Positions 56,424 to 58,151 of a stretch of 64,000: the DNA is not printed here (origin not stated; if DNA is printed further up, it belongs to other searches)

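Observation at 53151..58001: Complete HoxEFUYH-like (group 3d-type) bidirectional [NiFe] hydrogenase in an archaeal genomic context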

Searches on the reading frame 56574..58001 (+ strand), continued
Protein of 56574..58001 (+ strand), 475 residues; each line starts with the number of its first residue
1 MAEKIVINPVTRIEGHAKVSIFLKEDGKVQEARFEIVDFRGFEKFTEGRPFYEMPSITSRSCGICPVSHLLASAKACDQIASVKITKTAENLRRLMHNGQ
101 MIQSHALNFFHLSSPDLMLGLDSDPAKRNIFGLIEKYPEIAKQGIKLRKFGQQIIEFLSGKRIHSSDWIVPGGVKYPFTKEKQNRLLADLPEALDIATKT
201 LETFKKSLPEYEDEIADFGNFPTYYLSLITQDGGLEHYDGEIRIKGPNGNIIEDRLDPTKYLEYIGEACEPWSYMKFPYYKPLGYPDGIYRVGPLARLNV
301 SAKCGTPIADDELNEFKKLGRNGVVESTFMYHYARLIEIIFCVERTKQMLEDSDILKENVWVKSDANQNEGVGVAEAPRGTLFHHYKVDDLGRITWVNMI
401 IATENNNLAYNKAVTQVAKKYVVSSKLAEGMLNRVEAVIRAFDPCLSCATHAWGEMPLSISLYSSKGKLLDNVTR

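Call 10: find_homologous_proteins(query=window:56574-58001:+, max_evalue=1e-30)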
Query window:56574-58001:+ (475 aa): 8000 proteins with E <= 1e-30 among 8000 candidates; the best 120 are listed.
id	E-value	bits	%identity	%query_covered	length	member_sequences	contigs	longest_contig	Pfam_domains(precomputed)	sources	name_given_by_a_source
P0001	0.0e+0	1095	100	100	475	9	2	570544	PF00374.25,PF27537.1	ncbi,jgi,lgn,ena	ncbi:MAG: Ni/Fe hydrogenase subunit alpha [Nitrososphaeria archaeon]|jgi:NAD-reducing hydrogenase la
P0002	3.9e-261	885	78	100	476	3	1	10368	PF00374.25,PF27537.1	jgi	-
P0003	3.7e-244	829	73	100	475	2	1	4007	PF00374.25,PF27537.1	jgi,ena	jgi:NAD-reducing hydrogenase large subunit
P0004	1.8e-240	817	72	100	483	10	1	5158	PF00374.25,PF27537.1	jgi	-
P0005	1.5e-239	814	71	100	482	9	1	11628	PF00374.25,PF27537.1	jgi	jgi:NAD-reducing hydrogenase large subunit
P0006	3.2e-239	813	71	100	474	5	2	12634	PF00374.25,PF27537.1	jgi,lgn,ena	-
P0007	5.4e-239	812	71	100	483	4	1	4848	PF00374.25,PF27537.1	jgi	-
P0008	8.6e-239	811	72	100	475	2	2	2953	PF00374.25,PF27537.1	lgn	-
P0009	5.7e-238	809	72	100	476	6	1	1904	PF00374.25,PF27537.1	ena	-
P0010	2.6e-237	806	73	100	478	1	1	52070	PF00374.25,PF27537.1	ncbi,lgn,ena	-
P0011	4.1e-237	806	71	100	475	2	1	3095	PF00374.25,PF27537.1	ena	-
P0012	5.3e-237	805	71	100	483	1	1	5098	PF00374.25,PF27537.1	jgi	-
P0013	1.3e-236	804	71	100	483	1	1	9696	PF00374.25,PF27537.1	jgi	-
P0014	1.3e-236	804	70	100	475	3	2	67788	PF00374.25,PF27537.1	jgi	jgi:NAD-reducing hydrogenase large subunit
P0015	2.3e-236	803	72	100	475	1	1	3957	PF00374.25,PF27537.1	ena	-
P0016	1.5e-235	801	71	100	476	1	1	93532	PF00374.25,PF27537.1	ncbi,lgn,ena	-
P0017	2.6e-235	800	70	100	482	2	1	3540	PF00374.25,PF27537.1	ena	-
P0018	3.6e-235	799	72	100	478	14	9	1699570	PF00374.25,PF27537.1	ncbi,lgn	ncbi:MAG: Ni/Fe hydrogenase subunit alpha [Nitrososphaeria archaeon]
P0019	3.9e-235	799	70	100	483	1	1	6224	PF00374.25,PF27537.1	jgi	-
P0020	4.1e-235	799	70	100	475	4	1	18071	PF00374.25,PF27537.1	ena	-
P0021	4.9e-235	799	72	100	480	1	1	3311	PF00374.25,PF27537.1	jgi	jgi:NAD-reducing hydrogenase large subunit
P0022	1.3e-234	797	70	100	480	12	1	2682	PF00374.25,PF27537.1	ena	-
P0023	1.8e-234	797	72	100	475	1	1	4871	PF00374.25,PF27537.1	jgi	jgi:NAD-reducing hydrogenase large subunit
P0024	1.8e-234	797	70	100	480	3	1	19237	PF00374.25,PF27537.1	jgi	jgi:NAD-reducing hydrogenase large subunit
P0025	2.9e-234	796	72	100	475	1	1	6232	PF00374.25,PF27537.1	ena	-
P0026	3.0e-234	796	71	100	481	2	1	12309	PF00374.25,PF27537.1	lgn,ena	-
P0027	3.1e-234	796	69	100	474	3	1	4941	PF00374.25,PF27537.1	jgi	-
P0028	3.3e-234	796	71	100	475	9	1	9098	PF00374.25,PF27537.1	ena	-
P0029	4.0e-234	796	72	100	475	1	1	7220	PF00374.25,PF27537.1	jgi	-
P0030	6.5e-234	795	71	100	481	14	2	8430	PF00374.25,PF27537.1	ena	-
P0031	8.3e-234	795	71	100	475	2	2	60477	PF00374.25,PF27537.1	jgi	-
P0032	1.0e-233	795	71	100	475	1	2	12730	PF00374.25,PF27537.1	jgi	-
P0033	1.0e-233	795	69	100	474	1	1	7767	PF00374.25,PF27537.1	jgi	jgi:NAD-reducing hydrogenase large subunit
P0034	1.1e-233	794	72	100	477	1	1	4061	PF00374.25,PF27537.1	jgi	jgi:NAD-reducing hydrogenase large subunit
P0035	1.3e-233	794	70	100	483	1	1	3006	PF00374.25,PF27537.1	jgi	-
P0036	1.5e-233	794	72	100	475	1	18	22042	PF00374.25,PF27537.1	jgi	jgi:NAD-reducing hydrogenase large subunit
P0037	1.6e-233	794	70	100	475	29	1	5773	PF00374.25,PF27537.1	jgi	-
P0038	1.7e-233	794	72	100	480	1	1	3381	PF00374.25,PF27537.1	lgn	-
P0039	2.7e-233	793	72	100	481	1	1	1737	PF00374.25,PF27537.1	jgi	jgi:NAD-reducing hydrogenase large subunit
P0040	3.7e-233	793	72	100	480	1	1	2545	PF00374.25,PF27537.1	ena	-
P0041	4.6e-233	792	73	100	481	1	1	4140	PF00374.25,PF27537.1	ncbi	-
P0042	5.4e-233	792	71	100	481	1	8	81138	PF00374.25,PF27537.1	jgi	jgi:NAD-reducing hydrogenase large subunit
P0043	6.7e-233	792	70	100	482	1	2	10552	PF00374.25,PF27537.1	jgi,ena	-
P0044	7.0e-233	792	71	100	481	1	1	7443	PF00374.25,PF27537.1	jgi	jgi:NAD-reducing hydrogenase large subunit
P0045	7.4e-233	792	72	100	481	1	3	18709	PF00374.25,PF27537.1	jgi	jgi:NAD-reducing hydrogenase large subunit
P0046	7.4e-233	792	72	100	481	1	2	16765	PF00374.25,PF27537.1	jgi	-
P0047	8.2e-233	792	70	100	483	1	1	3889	PF00374.25,PF27537.1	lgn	-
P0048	8.3e-233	792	72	100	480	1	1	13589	PF00374.25,PF27537.1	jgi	jgi:NAD-reducing hydrogenase large subunit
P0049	8.4e-233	792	70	100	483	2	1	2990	PF00374.25,PF27537.1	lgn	-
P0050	9.8e-233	791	71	100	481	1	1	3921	PF00374.25,PF27537.1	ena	-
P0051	9.9e-233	791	70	100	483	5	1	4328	PF00374.25,PF27537.1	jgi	jgi:NAD-reducing hydrogenase large subunit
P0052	1.1e-232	791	69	99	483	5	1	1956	PF00374.25,PF27537.1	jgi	-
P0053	1.1e-232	791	70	100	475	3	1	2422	PF00374.25,PF27537.1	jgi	jgi:NAD-reducing hydrogenase large subunit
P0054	1.2e-232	791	70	99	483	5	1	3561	PF00374.25,PF27537.1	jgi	-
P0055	1.6e-232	791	70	100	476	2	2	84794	PF00374.25,PF27537.1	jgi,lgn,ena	-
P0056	1.6e-232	791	71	100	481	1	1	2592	PF00374.25,PF27537.1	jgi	-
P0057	1.9e-232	790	71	100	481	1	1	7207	PF00374.25,PF27537.1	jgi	jgi:NAD-reducing hydrogenase large subunit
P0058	2.7e-232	790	69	99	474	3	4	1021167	PF00374.25,PF27537.1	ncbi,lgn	-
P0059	3.1e-232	790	71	100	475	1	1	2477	PF00374.25,PF27537.1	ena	-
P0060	3.7e-232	789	70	100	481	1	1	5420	PF00374.25,PF27537.1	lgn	-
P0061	4.3e-232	789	71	100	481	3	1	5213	PF00374.25,PF27537.1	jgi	jgi:NAD-reducing hydrogenase large subunit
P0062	4.5e-232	789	71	100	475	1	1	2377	PF00374.25,PF27537.1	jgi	jgi:NAD-reducing hydrogenase large subunit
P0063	4.8e-232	789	71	100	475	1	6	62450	PF00374.25,PF27537.1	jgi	jgi:NAD-reducing hydrogenase large subunit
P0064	4.9e-232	789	72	100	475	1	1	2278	PF00374.25,PF27537.1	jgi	-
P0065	4.9e-232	789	69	100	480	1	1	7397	PF00374.25,PF27537.1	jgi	jgi:NAD-reducing hydrogenase large subunit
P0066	4.9e-232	789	72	100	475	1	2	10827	PF00374.25,PF27537.1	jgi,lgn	-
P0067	5.8e-232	789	71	100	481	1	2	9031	PF00374.25,PF27537.1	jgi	jgi:NAD-reducing hydrogenase large subunit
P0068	7.8e-232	788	72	100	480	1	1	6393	PF00374.25,PF27537.1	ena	-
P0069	8.6e-232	788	70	100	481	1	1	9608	PF00374.25,PF27537.1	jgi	jgi:NAD-reducing hydrogenase large subunit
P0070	8.7e-232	788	71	100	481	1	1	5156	PF00374.25,PF27537.1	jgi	jgi:NAD-reducing hydrogenase large subunit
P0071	9.8e-232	788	70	100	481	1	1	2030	PF00374.25,PF27537.1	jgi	jgi:NAD-reducing hydrogenase large subunit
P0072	1.0e-231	788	72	100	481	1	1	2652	PF00374.25,PF27537.1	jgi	jgi:NAD-reducing hydrogenase large subunit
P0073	1.0e-231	788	69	100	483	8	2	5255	PF00374.25,PF27537.1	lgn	-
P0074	2.0e-231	787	71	100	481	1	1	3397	PF00374.25,PF27537.1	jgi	jgi:NAD-reducing hydrogenase large subunit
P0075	2.3e-231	787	69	100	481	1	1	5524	PF00374.25,PF27537.1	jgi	jgi:NAD-reducing hydrogenase large subunit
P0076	2.5e-231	787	69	99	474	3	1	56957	PF00374.25,PF27537.1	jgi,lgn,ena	-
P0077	3.3e-231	786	70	100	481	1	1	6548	PF00374.25,PF27537.1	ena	-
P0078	3.3e-231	786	71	100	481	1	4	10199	PF00374.25,PF27537.1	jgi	-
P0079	3.4e-231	786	71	100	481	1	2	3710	PF00374.25,PF27537.1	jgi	jgi:NAD-reducing hydrogenase large subunit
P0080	4.4e-231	786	71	100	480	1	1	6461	PF00374.25,PF27537.1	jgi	jgi:NAD-reducing hydrogenase large subunit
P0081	4.5e-231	786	71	100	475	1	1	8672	PF00374.25,PF27537.1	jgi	jgi:NAD-reducing hydrogenase large subunit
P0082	5.4e-231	786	71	100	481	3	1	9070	PF00374.25,PF27537.1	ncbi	-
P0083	6.0e-231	785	69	100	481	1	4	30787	PF00374.25,PF27537.1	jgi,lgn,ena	jgi:NAD-reducing hydrogenase large subunit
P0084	6.5e-231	785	70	100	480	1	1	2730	PF00374.25,PF27537.1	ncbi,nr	ncbi:Ni/Fe hydrogenase subunit alpha [Candidatus Bathyarchaeota archaeon]|nr:Ni/Fe hydrogenase subun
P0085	7.5e-231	785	70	100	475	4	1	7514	PF00374.25,PF27537.1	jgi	jgi:NAD-reducing hydrogenase large subunit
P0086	8.2e-231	785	71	100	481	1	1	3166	PF00374.25,PF27537.1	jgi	jgi:NAD-reducing hydrogenase large subunit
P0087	8.6e-231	785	71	100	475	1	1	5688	PF00374.25,PF27537.1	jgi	jgi:NAD-reducing hydrogenase large subunit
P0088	1.2e-230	784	71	100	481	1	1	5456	PF00374.25,PF27537.1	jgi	jgi:NAD-reducing hydrogenase large subunit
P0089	2.0e-230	784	68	100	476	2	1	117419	PF00374.25,PF27537.1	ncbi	ncbi:MAG: Ni/Fe hydrogenase subunit alpha [Thermoproteota archaeon]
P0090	2.0e-230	784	70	100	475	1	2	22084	PF00374.25,PF27537.1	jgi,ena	jgi:NAD-reducing hydrogenase large subunit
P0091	2.2e-230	784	70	100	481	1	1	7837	PF00374.25,PF27537.1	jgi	jgi:NAD-reducing hydrogenase large subunit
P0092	2.4e-230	783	70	100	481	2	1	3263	PF00374.25,PF27537.1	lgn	-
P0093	2.7e-230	783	71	100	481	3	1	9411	PF00374.25,PF27537.1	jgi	jgi:NAD-reducing hydrogenase large subunit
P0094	2.8e-230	783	68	100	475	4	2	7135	PF00374.25,PF27537.1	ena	-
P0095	2.8e-230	783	71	100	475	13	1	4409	PF00374.25,PF27537.1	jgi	-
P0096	3.3e-230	783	71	100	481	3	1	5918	PF00374.25,PF27537.1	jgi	jgi:NAD-reducing hydrogenase large subunit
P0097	3.5e-230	783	69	100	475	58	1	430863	PF00374.25,PF27537.1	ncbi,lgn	-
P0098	3.7e-230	783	69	100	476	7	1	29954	PF00374.25,PF27537.1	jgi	jgi:NAD-reducing hydrogenase large subunit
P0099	4.5e-230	783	71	100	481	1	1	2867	PF00374.25,PF27537.1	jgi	jgi:NAD-reducing hydrogenase large subunit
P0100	4.8e-230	782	71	100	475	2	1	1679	PF00374.25,PF27537.1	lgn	-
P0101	5.1e-230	782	71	100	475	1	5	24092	PF00374.25,PF27537.1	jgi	jgi:NAD-reducing hydrogenase large subunit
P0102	5.3e-230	782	71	100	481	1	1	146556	PF00374.25,PF27537.1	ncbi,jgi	ncbi:MAG: Ni/Fe hydrogenase subunit alpha [Candidatus Bathyarchaeia archaeon]|jgi:NAD-reducing hydro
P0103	6.2e-230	782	68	99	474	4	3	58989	PF00374.25,PF27537.1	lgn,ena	-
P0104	6.6e-230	782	71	100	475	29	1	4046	PF00374.25,PF27537.1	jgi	-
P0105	6.8e-230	782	69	100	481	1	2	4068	PF00374.25,PF27537.1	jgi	jgi:NAD-reducing hydrogenase large subunit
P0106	6.9e-230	782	71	100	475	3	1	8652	PF00374.25,PF27537.1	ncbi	ncbi:MAG: Ni/Fe hydrogenase subunit alpha [Candidatus Bathyarchaeia archaeon]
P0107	9.8e-230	781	71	100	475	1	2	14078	PF00374.25,PF27537.1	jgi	jgi:NAD-reducing hydrogenase large subunit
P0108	9.9e-230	781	71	100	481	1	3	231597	PF00374.25,PF27537.1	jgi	jgi:NAD-reducing hydrogenase large subunit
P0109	9.9e-230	781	68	100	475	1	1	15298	PF00374.25,PF27537.1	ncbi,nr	ncbi:MAG: NAD-reducing hydrogenase large subunit [Thermoproteota archaeon]|nr:NAD-reducing hydrogena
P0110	1.0e-229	781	71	100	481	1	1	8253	PF00374.25,PF27537.1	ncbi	-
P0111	1.0e-229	781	71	100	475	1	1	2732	PF00374.25,PF27537.1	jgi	jgi:NAD-reducing hydrogenase large subunit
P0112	1.1e-229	781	69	99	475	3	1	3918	PF00374.25,PF27537.1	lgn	-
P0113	1.1e-229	781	70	100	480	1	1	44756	PF00374.25,PF27537.1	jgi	jgi:NAD-reducing hydrogenase large subunit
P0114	1.1e-229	781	71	100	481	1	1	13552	PF00374.25,PF27537.1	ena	-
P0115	1.5e-229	781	71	100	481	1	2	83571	PF00374.25,PF27537.1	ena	-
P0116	1.7e-229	781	70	100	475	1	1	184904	PF00374.25,PF27537.1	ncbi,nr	ncbi:MAG: Ni/Fe hydrogenase subunit alpha [Candidatus Bathyarchaeota archaeon]|nr:Ni/Fe hydrogenase 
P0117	1.8e-229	781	70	100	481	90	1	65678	PF00374.25,PF27537.1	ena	-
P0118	1.9e-229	780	70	100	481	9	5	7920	PF00374.25,PF27537.1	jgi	jgi:NAD-reducing hydrogenase large subunit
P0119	2.0e-229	780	69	100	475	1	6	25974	PF00374.25,PF27537.1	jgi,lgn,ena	jgi:NAD-reducing hydrogenase large subunit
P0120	2.2e-229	780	70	100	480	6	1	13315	PF00374.25,PF27537.1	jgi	jgi:NAD-reducing hydrogenase large subunit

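Call 35: search_protein_representatives(protein=window:56574-58001:+)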
Query: 475 residues. Proteins with E-value up to 0.001 (for the whole library): 5595; up to 1e-10: 3026; up to 1e-30: 705. The best 150 are listed.
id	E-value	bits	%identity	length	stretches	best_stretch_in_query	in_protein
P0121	1.0e-164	565.3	54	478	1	4-474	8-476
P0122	2.5e-148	511.3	50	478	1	6-469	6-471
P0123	1.9e-138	478.7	47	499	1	4-473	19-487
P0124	6.0e-128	444.1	55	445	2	31-311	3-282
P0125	2.8e-126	438.6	46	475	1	1-472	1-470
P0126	4.6e-125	434.6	45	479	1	4-472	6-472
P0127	1.5e-121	423.0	44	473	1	2-473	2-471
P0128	6.4e-121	420.9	44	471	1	4-472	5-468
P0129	2.9e-116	405.6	67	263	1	219-473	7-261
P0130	4.9e-113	394.9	58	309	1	3-307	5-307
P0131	2.8e-111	389.2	42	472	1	1-472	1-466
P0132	4.1e-110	385.3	42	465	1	9-474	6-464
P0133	1.3e-109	383.7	40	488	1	4-457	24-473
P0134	6.7e-105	368.1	47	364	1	113-474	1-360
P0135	1.1e-103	364.1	45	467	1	4-464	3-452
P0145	1.7e-97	343.7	39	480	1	4-467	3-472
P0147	2.7e-95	336.5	42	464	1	2-452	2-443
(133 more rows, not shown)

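Call 39: list_cluster_members(proteins=[P0121, P0122, P0123, P0124, P0125, P0127, P0126, P0128, P0145, P0147])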
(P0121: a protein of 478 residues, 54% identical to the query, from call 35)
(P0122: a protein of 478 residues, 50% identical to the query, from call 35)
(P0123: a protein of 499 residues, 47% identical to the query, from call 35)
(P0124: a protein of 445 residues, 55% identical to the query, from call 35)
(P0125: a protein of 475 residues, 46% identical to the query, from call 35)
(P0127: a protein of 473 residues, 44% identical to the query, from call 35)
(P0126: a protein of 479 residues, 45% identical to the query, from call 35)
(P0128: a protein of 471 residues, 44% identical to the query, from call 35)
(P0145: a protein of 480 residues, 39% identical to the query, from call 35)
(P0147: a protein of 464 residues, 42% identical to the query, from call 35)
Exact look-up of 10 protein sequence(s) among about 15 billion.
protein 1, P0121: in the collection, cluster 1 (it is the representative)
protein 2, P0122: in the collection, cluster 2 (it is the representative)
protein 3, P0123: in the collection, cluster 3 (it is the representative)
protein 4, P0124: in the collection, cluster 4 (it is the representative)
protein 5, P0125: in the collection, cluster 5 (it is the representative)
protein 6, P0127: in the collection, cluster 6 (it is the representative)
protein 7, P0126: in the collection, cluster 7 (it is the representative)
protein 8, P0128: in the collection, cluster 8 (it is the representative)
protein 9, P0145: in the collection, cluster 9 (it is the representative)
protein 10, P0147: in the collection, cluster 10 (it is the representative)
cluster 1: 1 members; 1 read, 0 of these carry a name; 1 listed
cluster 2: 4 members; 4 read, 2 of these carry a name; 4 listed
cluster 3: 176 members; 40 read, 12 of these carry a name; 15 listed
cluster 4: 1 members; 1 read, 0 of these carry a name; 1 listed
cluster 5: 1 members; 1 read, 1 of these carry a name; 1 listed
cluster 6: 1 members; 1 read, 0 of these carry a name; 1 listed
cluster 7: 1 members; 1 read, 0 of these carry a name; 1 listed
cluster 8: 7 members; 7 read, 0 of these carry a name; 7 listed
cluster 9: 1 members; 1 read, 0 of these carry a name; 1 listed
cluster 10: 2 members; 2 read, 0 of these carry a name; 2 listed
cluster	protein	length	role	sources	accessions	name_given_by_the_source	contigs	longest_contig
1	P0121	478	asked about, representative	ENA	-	-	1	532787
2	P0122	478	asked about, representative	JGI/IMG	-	NAD-reducing hydrogenase large subunit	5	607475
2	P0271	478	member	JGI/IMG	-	NAD-reducing hydrogenase large subunit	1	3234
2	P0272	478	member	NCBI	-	-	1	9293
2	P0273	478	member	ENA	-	-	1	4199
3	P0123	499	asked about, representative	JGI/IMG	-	NAD-reducing hydrogenase large subunit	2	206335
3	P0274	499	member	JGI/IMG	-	NAD-reducing hydrogenase large subunit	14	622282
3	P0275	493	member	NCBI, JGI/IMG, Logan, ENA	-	NAD-reducing hydrogenase large subunit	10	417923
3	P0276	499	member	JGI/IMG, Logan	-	NAD-reducing hydrogenase large subunit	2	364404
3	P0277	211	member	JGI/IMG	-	NAD-reducing hydrogenase large subunit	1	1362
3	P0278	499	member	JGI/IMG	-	NAD-reducing hydrogenase large subunit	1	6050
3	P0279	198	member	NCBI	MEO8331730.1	MAG: nickel-dependent hydrogenase large subunit, partial [Gallionella sp.]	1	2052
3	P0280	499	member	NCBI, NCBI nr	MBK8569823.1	MAG: Ni/Fe hydrogenase subunit alpha [Nitrosomonadales bacterium] | Ni/Fe hydrogenase subunit alpha [Nitrosomonadales bacterium]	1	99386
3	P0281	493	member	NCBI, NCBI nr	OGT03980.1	MAG: NADP oxidoreductase [Gallionellales bacterium RBG_16_57_15]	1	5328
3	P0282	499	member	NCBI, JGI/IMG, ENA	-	NAD-reducing hydrogenase large subunit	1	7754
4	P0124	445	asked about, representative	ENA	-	-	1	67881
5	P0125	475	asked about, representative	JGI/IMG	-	NAD-reducing hydrogenase large subunit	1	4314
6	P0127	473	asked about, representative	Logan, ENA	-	-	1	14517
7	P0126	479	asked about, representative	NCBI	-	-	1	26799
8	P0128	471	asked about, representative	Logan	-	-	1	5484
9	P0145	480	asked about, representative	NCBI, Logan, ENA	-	-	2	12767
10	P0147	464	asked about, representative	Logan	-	-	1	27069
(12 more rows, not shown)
